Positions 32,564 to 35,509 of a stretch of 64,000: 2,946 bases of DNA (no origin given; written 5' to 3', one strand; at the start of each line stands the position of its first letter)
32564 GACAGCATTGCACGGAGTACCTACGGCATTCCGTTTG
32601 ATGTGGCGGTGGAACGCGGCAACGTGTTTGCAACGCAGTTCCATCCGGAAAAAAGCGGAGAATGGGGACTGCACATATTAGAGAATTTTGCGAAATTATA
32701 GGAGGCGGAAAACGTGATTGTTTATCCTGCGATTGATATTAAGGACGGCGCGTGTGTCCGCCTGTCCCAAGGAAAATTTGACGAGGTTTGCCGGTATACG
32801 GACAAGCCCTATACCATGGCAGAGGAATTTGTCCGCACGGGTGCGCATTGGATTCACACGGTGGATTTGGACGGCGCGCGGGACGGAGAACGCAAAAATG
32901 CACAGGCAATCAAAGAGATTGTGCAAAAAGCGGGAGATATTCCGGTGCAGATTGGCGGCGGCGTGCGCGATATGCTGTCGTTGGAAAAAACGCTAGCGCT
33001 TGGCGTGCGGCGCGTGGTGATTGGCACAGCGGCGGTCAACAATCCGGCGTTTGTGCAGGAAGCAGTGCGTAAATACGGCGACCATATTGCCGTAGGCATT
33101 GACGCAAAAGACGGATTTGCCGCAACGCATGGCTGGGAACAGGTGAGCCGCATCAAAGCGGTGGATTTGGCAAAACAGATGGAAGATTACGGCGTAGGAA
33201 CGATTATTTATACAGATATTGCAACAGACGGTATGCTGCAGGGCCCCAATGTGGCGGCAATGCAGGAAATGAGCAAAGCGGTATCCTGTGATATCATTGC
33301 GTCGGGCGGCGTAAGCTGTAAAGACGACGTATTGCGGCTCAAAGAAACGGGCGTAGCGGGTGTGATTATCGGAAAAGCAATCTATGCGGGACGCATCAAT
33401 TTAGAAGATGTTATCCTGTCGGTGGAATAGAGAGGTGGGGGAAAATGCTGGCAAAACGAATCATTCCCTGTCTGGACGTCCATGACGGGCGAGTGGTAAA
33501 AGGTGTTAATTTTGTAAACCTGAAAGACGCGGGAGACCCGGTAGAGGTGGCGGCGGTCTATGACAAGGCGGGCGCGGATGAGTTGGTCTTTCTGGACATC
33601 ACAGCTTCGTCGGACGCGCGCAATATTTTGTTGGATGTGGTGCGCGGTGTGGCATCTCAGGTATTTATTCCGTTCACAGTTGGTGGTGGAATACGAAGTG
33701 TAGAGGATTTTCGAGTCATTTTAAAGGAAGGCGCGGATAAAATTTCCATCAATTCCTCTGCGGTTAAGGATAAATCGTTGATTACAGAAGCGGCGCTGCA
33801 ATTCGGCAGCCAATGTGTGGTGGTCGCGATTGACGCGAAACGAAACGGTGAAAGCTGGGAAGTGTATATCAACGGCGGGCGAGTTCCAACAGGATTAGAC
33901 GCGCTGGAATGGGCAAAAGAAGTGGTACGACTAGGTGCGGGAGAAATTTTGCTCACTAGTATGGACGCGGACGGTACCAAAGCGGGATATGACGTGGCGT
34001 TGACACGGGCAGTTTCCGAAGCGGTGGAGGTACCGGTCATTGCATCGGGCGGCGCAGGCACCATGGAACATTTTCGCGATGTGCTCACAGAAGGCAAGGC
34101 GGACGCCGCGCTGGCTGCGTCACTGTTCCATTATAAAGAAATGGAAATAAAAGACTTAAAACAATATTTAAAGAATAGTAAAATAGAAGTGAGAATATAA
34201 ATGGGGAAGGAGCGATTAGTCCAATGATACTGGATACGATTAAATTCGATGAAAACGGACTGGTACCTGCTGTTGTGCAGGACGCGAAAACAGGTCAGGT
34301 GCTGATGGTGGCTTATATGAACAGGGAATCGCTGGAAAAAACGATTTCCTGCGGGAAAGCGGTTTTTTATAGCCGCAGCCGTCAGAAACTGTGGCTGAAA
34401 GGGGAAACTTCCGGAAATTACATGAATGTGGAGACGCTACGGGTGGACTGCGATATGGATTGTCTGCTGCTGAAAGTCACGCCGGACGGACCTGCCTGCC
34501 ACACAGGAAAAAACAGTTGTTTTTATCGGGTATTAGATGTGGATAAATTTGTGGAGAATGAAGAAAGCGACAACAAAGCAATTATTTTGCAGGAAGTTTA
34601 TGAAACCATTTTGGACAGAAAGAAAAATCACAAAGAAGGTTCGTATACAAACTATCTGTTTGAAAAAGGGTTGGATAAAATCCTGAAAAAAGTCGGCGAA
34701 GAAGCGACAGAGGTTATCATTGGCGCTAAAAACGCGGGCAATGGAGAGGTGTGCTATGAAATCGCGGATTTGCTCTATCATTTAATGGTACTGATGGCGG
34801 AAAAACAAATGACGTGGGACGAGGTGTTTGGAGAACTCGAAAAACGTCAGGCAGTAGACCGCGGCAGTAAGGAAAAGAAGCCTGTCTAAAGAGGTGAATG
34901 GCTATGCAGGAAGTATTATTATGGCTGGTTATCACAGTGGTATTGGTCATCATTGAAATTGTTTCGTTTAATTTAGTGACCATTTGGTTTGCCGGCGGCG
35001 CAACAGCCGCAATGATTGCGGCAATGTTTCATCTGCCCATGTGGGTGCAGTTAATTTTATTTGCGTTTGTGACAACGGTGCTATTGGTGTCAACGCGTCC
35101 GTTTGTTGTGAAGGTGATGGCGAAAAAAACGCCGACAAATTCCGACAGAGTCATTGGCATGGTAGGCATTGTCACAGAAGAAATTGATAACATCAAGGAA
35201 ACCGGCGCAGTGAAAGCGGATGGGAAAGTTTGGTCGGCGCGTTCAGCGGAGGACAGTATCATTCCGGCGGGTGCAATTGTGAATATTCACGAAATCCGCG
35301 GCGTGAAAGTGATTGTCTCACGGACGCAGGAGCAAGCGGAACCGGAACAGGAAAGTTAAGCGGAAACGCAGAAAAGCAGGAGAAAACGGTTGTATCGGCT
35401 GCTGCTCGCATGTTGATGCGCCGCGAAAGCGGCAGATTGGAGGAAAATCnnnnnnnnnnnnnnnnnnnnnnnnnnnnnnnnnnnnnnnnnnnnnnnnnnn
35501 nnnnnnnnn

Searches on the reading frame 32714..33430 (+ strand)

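Call 88: search_protein_families(library=pfam, max_evalue=1e-8, proteins=[window:32714-33430:+])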
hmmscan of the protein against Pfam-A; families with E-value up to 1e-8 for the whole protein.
window:32714-33430:+ (238 aa): 1 family
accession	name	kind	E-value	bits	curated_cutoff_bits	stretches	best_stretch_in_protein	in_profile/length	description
PF00977.27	His_biosynth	-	7.3e-79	264.8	23.6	1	3-228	2-227/228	Histidine biosynthesis protein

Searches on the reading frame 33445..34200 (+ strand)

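Call 89: search_protein_families(library=pfam, max_evalue=1e-8, proteins=[window:33445-34200:+])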
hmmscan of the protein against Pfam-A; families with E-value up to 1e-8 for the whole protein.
window:33445-34200:+ (251 aa): 1 family
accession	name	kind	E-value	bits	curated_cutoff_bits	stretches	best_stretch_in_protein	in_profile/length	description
PF00977.27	His_biosynth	-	5.5e-86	288.1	23.6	1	5-233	1-227/228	Histidine biosynthesis protein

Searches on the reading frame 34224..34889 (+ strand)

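Call 89: search_protein_families(library=pfam, max_evalue=1e-8, proteins=[window:34224-34889:+])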
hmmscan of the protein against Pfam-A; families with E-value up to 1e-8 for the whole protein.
window:34224-34889:+ (221 aa): 2 families
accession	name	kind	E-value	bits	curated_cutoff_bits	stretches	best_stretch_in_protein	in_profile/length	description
PF01502.23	PRA-CH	-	2.9e-35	120.4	27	1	28-101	1-74/74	Phosphoribosyl-AMP cyclohydrolase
PF01503.22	PRA-PH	-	1.3e-20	74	21.3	1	123-208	2-85/86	Phosphoribosyl-ATP pyrophosphohydrolase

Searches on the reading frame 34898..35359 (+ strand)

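Call 89: search_protein_families(library=pfam, max_evalue=1e-8, proteins=[window:34898-35359:+])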
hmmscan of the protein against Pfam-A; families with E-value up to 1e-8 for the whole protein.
window:34898-35359:+ (153 aa): 1 family
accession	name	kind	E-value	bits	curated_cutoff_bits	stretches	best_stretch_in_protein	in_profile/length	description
PF01957.25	NfeD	-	3.4e-14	53.2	29.1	1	83-141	2-56/57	NfeD-like C-terminal, partner-binding domain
